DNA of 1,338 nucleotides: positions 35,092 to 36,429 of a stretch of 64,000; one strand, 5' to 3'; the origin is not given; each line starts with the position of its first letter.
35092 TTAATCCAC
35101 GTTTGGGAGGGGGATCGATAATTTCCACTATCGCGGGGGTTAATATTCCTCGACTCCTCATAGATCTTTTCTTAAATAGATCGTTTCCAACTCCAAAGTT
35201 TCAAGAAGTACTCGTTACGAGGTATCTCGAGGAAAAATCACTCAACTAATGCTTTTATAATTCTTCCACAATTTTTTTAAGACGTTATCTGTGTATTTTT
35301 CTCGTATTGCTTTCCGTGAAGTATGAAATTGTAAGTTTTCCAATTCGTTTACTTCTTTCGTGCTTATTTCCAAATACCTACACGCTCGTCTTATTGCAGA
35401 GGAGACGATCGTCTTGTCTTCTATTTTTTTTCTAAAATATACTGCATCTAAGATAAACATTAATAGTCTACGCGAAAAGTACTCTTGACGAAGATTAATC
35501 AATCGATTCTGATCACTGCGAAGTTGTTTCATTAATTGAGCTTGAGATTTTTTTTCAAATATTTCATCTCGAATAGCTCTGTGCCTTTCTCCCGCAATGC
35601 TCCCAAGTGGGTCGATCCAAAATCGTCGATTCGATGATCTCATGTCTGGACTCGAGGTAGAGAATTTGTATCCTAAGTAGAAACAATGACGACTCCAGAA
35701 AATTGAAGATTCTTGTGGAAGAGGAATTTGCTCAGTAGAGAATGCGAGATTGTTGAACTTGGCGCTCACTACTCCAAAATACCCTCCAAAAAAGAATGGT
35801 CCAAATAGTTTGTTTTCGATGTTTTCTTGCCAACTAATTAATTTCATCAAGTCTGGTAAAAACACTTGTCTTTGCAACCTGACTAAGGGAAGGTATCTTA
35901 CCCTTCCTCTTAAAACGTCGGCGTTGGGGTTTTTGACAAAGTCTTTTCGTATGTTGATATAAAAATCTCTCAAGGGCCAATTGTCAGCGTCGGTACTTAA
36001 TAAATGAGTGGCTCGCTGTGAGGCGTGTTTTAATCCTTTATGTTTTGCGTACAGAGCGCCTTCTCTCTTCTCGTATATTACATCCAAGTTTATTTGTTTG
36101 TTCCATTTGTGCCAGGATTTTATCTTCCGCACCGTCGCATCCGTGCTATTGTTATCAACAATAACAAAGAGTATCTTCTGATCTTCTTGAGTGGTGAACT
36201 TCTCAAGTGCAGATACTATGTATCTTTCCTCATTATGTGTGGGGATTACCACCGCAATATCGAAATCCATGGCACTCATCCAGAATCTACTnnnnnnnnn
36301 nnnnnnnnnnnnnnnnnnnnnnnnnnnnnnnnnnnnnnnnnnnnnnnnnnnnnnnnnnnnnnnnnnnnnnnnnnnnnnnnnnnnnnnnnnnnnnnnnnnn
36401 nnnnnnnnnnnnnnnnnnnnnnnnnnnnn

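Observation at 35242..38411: Two paralogous GT2 enzymes with C-terminal extensions bracket the PqqD-kinase pair: candidate peptide/protein glycosyltransferases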

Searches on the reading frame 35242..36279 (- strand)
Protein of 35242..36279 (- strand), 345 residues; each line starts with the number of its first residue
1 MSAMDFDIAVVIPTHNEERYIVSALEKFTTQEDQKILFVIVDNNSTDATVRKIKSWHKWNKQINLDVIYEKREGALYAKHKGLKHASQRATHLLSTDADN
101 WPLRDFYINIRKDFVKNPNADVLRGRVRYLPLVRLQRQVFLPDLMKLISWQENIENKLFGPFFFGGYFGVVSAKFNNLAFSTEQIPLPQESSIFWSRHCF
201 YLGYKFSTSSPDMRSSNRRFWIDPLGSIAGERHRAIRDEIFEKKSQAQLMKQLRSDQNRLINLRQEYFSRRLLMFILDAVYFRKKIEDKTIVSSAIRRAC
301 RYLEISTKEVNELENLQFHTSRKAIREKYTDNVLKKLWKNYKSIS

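Call 4: search_protein_families(library=pfam, proteins=[window:35242-36279:-], max_evalue=0.01)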
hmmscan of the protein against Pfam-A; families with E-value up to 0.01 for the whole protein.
window:35242-36279:- (345 aa): 3 families
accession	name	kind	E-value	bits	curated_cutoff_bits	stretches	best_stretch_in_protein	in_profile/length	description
PF00535.33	Glycos_transf_2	-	1.7e-16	61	23.3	1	10-138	2-127/168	Glycosyl transferase family 2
PF10111.15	Glyco_tranf_2_2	-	6.8e-06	26.2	27.3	1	10-112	2-104/276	Glycosyltransferase like family 2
PF13704.12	Glyco_tranf_2_4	-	0.0094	16.9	27.5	0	37-100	21-82/98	Glycosyl transferase family 2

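Call 5: search_protein_families(library=ncbifam, proteins=[window:35242-36279:-], max_evalue=0.01)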
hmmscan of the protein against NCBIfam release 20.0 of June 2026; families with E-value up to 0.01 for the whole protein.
window:35242-36279:- (345 aa): 15 families
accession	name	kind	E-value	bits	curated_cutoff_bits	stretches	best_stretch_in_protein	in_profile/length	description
NF038302.1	EPS_HpsE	equivalog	9.2e-16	57.7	300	1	7-127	2-124/307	hormogonium polysaccharide biosynthesis glycosyltransferase HpsE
NF047683.1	TeichurnBiosyTuaG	equivalog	2.2e-09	37.3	400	1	3-101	3-99/252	teichuronic acid biosynthesis protein TuaG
NF045692.1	OglycostaseCruG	equivalog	1.3e-08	34.2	600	1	8-106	43-144/386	2'-O-glycosyltransferase CruG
NF007482.0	PRK10073.1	equivalog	8.1e-08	31.6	423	1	7-101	7-97/334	glycosyltransferase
NF041875.1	EPS_EpsD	equivalog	1.6e-07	31.1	370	1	9-128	2-117/325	exopolysaccharide biosynthesis glycosyltransferase EpsD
TIGR03937.1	PgaC_IcaA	equivalog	2.1e-07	30.3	422.3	1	8-125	47-161/407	poly-beta-1,6-N-acetyl-D-glucosamine synthase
TIGR03469.1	HpnB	hypoth_equivalog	6.9e-07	28.6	379.25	1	7-100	45-146/386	hopene-associated glycosyltransferase HpnB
TIGR04283.1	glyco_like_mftF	equivalog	1.2e-06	28.2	182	1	8-94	1-79/221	TIGR04283 family arsenosugar biosynthesis glycosyltransferase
NF050050.1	ProtGlycPglI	equivalog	5e-05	22.8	500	1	8-97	4-93/306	GalNAc(5)-diNAcBac-PP-undecaprenol beta-1,3-glucosyltransferase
TIGR04182.1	glyco_TIGR04182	equivalog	0.00022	20.7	325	1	7-53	1-45/293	S-layer glycoprotein N-glycosyltransferase AglJ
TIGR03965.1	mycofact_glyco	equivalog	0.00023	20.2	280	1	7-103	75-168/467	mycofactocin biosynthesis glycosyltransferase MftF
NF047588.1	GlcsyltransPgfSStrep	equivalog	0.0021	17.3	500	1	8-102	3-100/308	glycosyltransferase PgfS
NF010496.0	PRK13915.1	equivalog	0.003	16.7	262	1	7-52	32-80/307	glucosyl-3-phosphoglycerate synthase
TIGR04009.1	wcaE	equivalog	0.0063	15.8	369.2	1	23-95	21-90/248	colanic acid biosynthesis glycosyltransferase WcaE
NF053846.1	glyco_with_XrtP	equivalog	0.0079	14.9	520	0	4-99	39-131/440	XrtP-associated glycosyltransferase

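Call 6: search_solved_structures(query=window:35242-36279:-, max_evalue=1)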
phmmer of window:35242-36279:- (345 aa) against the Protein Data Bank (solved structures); distinct sequences matched with E-value up to 1: 12.
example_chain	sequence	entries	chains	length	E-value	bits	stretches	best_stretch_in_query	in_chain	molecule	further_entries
6yv7_B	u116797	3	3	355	2e-08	37.1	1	8-112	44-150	Glycosyl transferase, family 2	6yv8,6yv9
6yv7_A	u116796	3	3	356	2e-08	37.1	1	8-112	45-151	Glycosyl transferase, family 2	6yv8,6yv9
9omh_A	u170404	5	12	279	7e-06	28.8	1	5-95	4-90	Glycosyltransferase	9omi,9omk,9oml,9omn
9omm_A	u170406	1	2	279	7e-06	28.7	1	5-95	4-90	Glycosyltransferase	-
9omj_A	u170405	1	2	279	1.6e-05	27.6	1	5-95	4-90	Glycosyltransferase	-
5tze_C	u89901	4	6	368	0.00012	24.6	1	8-123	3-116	Glycosyl transferase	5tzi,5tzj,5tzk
5tz8_A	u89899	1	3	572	0.00033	23.3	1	8-123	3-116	Glycosyl transferase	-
5hea_A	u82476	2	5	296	0.0022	20.5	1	8-109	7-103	Putative glycosyltransferase (GalT1)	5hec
3bcv_A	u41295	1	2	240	0.016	17.7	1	8-110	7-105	Putative glycosyltransferase protein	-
6p61_A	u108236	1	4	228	0.016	17.7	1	8-123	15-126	Glycosyltransferase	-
2z87_A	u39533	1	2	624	0.15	14.5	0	8-74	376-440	Chondroitin synthase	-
2z86_A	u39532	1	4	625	0.15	14.5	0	8-74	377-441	Chondroitin synthase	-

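Call 8: find_homologous_proteins(query=window:35242-36279:-, max_evalue=0.001)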
Query window:35242-36279:- (345 aa): 16 proteins with E <= 0.001 among 1351 candidates.
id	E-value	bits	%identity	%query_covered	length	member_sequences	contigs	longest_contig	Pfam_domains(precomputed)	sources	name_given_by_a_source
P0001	2.7e-227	771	100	99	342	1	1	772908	PF10111.15,PF00535.33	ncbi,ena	-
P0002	3.4e-118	413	54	98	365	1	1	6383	PF00535.33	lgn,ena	-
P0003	8.1e-109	382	49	99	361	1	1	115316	PF10111.15,PF00535.33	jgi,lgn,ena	-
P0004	6.9e-100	353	48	97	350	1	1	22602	PF00535.33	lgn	-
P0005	7.6e-98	346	48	93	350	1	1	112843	PF00535.33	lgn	-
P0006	2.5e-88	315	45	93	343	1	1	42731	PF00535.33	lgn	-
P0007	8.1e-83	297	41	98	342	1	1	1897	PF13641.13,PF00535.33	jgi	-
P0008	1.4e-80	289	41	98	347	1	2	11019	PF00535.33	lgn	-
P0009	2.0e-6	45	38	27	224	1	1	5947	PF10111.15,PF13641.13,PF00535.33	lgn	-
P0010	3.0e-6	45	35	23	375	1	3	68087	PF10111.15,PF13641.13,PF00535.33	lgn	-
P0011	1.3e-5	43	33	38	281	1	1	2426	PF10111.15,PF13641.13,PF00535.33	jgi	jgi:glycosyltransferase involved in cell wall biosynthesis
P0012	2.2e-5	42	37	25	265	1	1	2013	PF13632.13,PF10111.15,PF13641.13,PF00535.33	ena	-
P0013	2.3e-5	42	38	27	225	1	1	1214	PF10111.15,PF13641.13,PF00535.33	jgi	-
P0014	3.5e-5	41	32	30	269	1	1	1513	PF10111.15,PF13641.13,PF00535.33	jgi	jgi:glycosyltransferase involved in cell wall biosynthesis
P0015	6.0e-5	41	36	33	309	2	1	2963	PF10111.15,PF13641.13,PF00535.33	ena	-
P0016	3.0e-4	38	37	29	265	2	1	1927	PF10111.15,PF13641.13,PF00535.33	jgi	-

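Call 9: find_encoding_contigs(protein=window:35242-36279:-, flank=10000, max_places=6)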
Protein window:35242-36279:- (345 aa): no gene with exactly this product is on record in the collection.

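Call 10: find_encoding_contigs(protein=P0001, flank=10000, max_places=3)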
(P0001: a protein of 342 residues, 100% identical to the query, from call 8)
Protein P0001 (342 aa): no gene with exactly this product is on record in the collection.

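Call 11: find_encoding_contigs(protein=P0003, flank=10000, max_places=3)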
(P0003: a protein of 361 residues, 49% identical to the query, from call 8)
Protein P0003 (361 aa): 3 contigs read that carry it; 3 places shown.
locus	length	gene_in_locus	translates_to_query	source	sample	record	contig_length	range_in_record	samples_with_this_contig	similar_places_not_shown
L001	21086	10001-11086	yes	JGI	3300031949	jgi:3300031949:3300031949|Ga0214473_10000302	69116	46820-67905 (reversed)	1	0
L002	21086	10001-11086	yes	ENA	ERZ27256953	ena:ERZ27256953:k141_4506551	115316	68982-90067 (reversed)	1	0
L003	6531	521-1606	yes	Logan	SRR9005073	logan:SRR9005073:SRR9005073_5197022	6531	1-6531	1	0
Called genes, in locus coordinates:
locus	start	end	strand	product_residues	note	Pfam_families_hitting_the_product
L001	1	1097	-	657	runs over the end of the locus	-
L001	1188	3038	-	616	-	-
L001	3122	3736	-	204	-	-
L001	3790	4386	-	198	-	PF02397:Bac_transf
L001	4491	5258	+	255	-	PF01061:ABC2_membrane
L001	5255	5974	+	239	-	PF13304:AAA_21 (faint), PF00005:ABC_tran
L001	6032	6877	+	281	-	-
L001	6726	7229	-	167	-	-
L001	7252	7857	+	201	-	PF04794:YdjC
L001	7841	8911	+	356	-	PF13641:Glyco_tranf_2_3, PF00535:Glycos_transf_2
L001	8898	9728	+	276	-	PF27840:ScmC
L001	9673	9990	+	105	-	PF05402:PqqD, PF16007:DUF4777 (faint)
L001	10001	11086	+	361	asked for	PF00535:Glycos_transf_2, PF10111:Glyco_tranf_2_2 (weak)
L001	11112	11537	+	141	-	-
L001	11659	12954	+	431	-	PF01210:NAD_Gly3P_dh_N (faint), PF03721:UDPG_MGDP_dh_N, PF00984:UDPG_MGDP_dh, PF03720:UDPG_MGDP_dh_C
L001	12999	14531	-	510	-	PF13231:PMT_2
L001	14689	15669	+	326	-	PF01583:APS_kinase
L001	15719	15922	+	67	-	-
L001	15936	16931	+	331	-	PF02353:CMAS (weak), PF03848:TehB, PF08003:Methyltransf_9 (weak), PF13489:Methyltransf_23, PF08241:Methyltransf_11, PF08242:Methyltransf_12, PF13649:Methyltransf_25, PF13847:Methyltransf_31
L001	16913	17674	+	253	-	PF00483:NTP_transferase, PF12804:NTP_transf_3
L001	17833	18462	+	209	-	-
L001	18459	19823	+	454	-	PF04464:Glyphos_transf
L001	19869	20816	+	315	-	PF00535:Glycos_transf_2, PF10111:Glyco_tranf_2_2, PF13641:Glyco_tranf_2_3 (weak), PF13632:Glyco_trans_2_3 (weak)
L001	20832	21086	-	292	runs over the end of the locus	PF00685:Sulfotransfer_1, PF13469:Sulfotransfer_3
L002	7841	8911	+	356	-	PF13641:Glyco_tranf_2_3, PF00535:Glycos_transf_2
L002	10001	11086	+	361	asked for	PF00535:Glycos_transf_2, PF10111:Glyco_tranf_2_2 (weak)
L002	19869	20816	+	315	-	PF00535:Glycos_transf_2, PF10111:Glyco_tranf_2_2, PF13641:Glyco_tranf_2_3 (weak), PF13632:Glyco_trans_2_3 (weak)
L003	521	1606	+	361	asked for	PF00535:Glycos_transf_2, PF10111:Glyco_tranf_2_2 (weak)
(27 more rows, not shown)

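Call 12: find_encoding_contigs(protein=P0005, flank=10000, max_places=3)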
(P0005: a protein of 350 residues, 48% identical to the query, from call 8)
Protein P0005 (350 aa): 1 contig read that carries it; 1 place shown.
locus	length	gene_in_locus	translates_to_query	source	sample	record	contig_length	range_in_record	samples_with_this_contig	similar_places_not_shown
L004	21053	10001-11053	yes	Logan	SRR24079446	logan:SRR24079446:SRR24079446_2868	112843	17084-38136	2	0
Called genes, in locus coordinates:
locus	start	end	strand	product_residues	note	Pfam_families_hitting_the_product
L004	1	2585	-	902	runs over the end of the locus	-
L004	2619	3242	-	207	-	PF02397:Bac_transf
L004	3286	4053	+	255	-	PF01061:ABC2_membrane, PF12698:ABC2_membrane_3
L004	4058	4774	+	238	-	PF00005:ABC_tran, PF13304:AAA_21 (weak)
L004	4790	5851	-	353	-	PF01564:Spermine_synth (weak)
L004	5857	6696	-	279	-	PF03721:UDPG_MGDP_dh_N, PF00984:UDPG_MGDP_dh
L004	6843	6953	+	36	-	-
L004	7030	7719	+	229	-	PF04794:YdjC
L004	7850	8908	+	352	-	PF00535:Glycos_transf_2, PF13641:Glyco_tranf_2_3 (weak)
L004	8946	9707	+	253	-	PF27840:ScmC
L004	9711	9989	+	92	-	PF05402:PqqD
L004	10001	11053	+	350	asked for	PF00535:Glycos_transf_2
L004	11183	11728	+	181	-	PF00717:Peptidase_S24 (weak), PF10502:Peptidase_S26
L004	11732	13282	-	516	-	PF13231:PMT_2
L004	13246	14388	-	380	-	PF14907:NTP_transf_5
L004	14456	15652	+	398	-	PF13692:Glyco_trans_1_4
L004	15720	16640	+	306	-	PF04055:Radical_SAM, PF13186:SPASM (weak)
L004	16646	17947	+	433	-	PF01943:Polysacc_synt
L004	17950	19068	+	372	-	PF13439:Glyco_transf_4, PF00534:Glycos_transf_1, PF13692:Glyco_trans_1_4, PF13524:Glyco_trans_1_2 (weak), PF20706:GT4-conflict (faint)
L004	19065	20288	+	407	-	PF13439:Glyco_transf_4, PF00534:Glycos_transf_1, PF13692:Glyco_trans_1_4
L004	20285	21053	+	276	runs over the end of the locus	PF14221:DUF4330 (faint)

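Call 28: predict_structure(alignment_id=A1)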
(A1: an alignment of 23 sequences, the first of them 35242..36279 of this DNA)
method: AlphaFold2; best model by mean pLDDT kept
length: 345 residues; sequences in the alignment: 23
mean_pLDDT: 90.9   pTM: 0.88
mean pLDDT of the five models: 90.9, 89.3, 88.9, 88.2, 87.4
residues with pLDDT >= 90: 253; 70-90: 77; 50-70: 15; < 50: 0
segments of 3 or more residues with pLDDT < 50: none
pLDDT, mean of each block of 10 residues (from residue 1): 84 92 94 95 94 97 97 89 97 94 94 96 91 87 93 95 87 94 79 92 95 85 72 63 87 91 93 96 94 98 97 93 96 96 82
secondary structure, 60 per line:
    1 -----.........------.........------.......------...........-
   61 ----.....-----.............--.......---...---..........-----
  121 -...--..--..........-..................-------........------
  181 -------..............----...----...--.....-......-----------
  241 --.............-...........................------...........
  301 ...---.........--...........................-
elements in order: E6-14 H21-29 E36-42 H49-59 E65-69 H75-87 E90-96 E100-102 H106-115 E122-124 H131-140 H142-159 E167-171 H188-201 E206-208 E213-215 H218-222 H224-229 H243-255 H257-283 H290-303 H307-315 H318-344

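Call 30: search_protein_representatives(alignment_id=A1)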
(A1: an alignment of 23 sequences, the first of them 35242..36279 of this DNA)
Query: 23 sequences, 350 profile positions. Proteins with E-value up to 0.001 (for the whole library): 243762; up to 1e-10: 21702; up to 1e-30: 132. The best 150 are listed.
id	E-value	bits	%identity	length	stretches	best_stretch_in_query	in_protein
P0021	2.3e-135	467.9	-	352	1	2-348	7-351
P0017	1.9e-134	464.8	-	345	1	5-348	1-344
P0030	2.5e-128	444.7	-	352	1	1-348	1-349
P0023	2.5e-128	444.7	-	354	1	2-348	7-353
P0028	4.0e-126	437.5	-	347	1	1-349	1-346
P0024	6.9e-126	436.7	-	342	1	1-345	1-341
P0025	2.5e-124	431.5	-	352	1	1-348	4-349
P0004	6.2e-118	410.5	-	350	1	3-348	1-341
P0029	4.2e-115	401.2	-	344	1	3-344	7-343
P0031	3.3e-108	378.5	-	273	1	1-259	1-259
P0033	1.2e-104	366.8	-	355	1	6-337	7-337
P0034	7.8e-88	311.5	-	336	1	3-344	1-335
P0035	1.3e-86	307.5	-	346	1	3-347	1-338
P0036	8.1e-82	291.7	-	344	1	3-344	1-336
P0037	1.8e-78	280.7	-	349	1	3-331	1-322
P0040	3.6e-64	233.7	-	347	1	1-332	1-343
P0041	9.9e-64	232.2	-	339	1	7-348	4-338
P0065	3.0e-42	161.6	-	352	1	1-348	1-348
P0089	4.6e-35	138.0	-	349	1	5-292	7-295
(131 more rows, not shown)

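Call 33: fold_search(model_id=the predicted structure, library=pdb)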
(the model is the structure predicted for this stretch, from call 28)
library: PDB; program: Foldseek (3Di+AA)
matches with E <= 10: 1534; with E <= 0.001: 300
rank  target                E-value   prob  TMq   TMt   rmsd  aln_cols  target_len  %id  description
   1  6yv7_B                8.7e-11  1.00  0.45  0.45  16.9       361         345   17  Mannosyltransferase PcManGT from Pyrobaculum calidifontis (released 2020-07-22)
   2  6yv7_A                4.9e-09  1.00  0.45  0.45  17.8       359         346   17  Mannosyltransferase PcManGT from Pyrobaculum calidifontis (released 2020-07-22)
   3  9nyf_A                9.3e-09  1.00  0.39  0.43  16.3       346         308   14  Cryo-EM structure of the glycosyltransferase GtrB (tetramer volume) (released 2025-12-17)
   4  8bz5_B                9.3e-09  1.00  0.42  0.26  15.6       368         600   15  Crystal structure of the L. monocytogenes RmlT in complex with HEPES (released 2023-12-27)
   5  5tzi                  1.2e-08  1.00  0.46  0.47  14.4       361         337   16  Crystal structure of S. aureus TarS 1-349 (released 2017-01-04)
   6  8bz6_B                1.2e-08  1.00  0.44  0.27  15.6       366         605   16  Crystal structure of the L. monocytogenes RmlT in complex with UDP-glucose (released 2023-12-27)
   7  5mlz                  1.3e-08  1.00  0.41  0.40  17.0       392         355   14  Dolichyl phosphate mannose synthase in complex with GDP and Mg2+ (released 2017-08-09)
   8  9omn_B                1.5e-08  1.00  0.46  0.57  10.9       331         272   14  WrtF fucosyltransferase - GDP-2-deoxy-2-fluoro-beta-L-fucose (released 2025-10-29)
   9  9nyc_A                1.5e-08  1.00  0.41  0.44  16.2       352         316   12  Cryo-EM structure of the glycosyltransferase GtrB in the substrate-bound state (released 2025-12-17)
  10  8bz5_A                1.9e-08  1.00  0.42  0.26  15.5       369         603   15  Crystal structure of the L. monocytogenes RmlT in complex with HEPES (released 2023-12-27)
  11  8bz5_C                2.3e-08  1.00  0.41  0.25  15.8       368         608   15  Crystal structure of the L. monocytogenes RmlT in complex with HEPES (released 2023-12-27)
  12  5ej1_A                2.7e-08  1.00  0.48  0.25  15.8       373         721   13  Pre-translocation state of bacterial cellulose synthase (released 2016-03-30)
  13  7sp8_A                2.8e-08  1.00  0.46  0.34  17.3       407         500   10  Chlorella virus Hyaluronan Synthase bound to UDP-GlcNAc (released 2022-04-06)
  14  5tz8_A                3.9e-08  1.00  0.41  0.27  15.2       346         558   18  Crystal structure of S. aureus TarS (released 2017-01-04)
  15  5hea_A                4.8e-08  1.00  0.46  0.56  13.5       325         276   15  CgT structure in hexamer (released 2016-08-31)
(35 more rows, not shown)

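Call 43: search_solved_structures(query=A1, max_evalue=10)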
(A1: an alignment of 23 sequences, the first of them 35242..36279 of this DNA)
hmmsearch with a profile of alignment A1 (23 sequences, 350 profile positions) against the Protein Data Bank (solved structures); distinct sequences matched with E-value up to 10: 40.
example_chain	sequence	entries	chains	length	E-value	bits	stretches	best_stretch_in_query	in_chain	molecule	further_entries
6yv7_B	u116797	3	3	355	2.8e-16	63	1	5-113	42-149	Glycosyl transferase, family 2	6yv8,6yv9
6yv7_A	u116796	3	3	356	2.9e-16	63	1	5-113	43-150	Glycosyl transferase, family 2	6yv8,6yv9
5hea_A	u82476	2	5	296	2.8e-13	53.1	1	7-123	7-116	Putative glycosyltransferase (GalT1)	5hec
5tze_C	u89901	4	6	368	5.2e-13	52.2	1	7-125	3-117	Glycosyl transferase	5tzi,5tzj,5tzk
5tz8_A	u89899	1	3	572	1.2e-12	51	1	7-125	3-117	Glycosyl transferase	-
5eke_A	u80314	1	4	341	2e-12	50.3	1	4-154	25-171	Uncharacterized glycosyltransferase sll0501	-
5ekp_C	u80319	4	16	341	2e-12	50.3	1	4-154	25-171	Uncharacterized glycosyltransferase sll0501 | Glycosyltransferase sll0501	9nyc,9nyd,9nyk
9nye_A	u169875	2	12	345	2e-12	50.3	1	4-154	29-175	Glycosyltransferase sll0501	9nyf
2z87_A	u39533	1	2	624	3.4e-12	49.6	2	8-130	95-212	Chondroitin synthase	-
2z86_A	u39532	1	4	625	3.4e-12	49.6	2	8-130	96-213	Chondroitin synthase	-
5mlz_A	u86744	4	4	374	1.1e-10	44.5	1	4-137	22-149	Dolichol monophosphate mannose synthase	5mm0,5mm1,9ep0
6p61_A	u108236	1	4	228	1.1e-09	41.3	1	1-120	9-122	Glycosyltransferase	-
9bhc_C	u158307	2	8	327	3.5e-09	39.6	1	6-145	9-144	Undecaprenyl-phosphate 4-deoxy-4-formamido-L-arabinose transferase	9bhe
8vxh_A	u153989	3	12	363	4.3e-09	39.3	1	6-145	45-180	Undecaprenyl-phosphate 4-deoxy-4-formamido-L-arabinose transferase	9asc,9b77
8bz8_A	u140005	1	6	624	4.8e-09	39.2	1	2-129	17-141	Glycosyltransferase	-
7msp_A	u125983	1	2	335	0.0027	20.3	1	11-106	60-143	SPbeta prophage-derived glycosyltransferase SunS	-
7msk_A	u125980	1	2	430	0.039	16.5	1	12-57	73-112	Glyco_trans_2-like domain-containing protein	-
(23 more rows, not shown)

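Call 45: find_related_loci(query=A1, collection=genome_contigs, flank=10000)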
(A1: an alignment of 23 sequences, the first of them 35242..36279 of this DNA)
Query A1 (345 aa) in genome_contigs; peptide patterns used: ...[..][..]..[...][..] (x = any residue, [..] = any of these).
78 stretches matched a pattern; 2 encode a relative of the query (tblastn E <= 1e-3); 2 distinct loci.
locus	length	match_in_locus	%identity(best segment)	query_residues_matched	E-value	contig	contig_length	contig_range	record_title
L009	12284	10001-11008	33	4-339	2e-49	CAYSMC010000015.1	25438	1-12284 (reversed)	MAG TPA_asm: uncultured Pseudomonadales bacterium isolate SRP067234_co1_86 genome assembly, contig: k99_275219, whole ge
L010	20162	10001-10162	37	2-55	7e-6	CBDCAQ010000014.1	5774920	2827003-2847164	MAG: Bryobacteraceae bacterium isolate c74d06a9-6702-495b-b7fb-614c217a150d genome assembly, contig: chromosome_6, whole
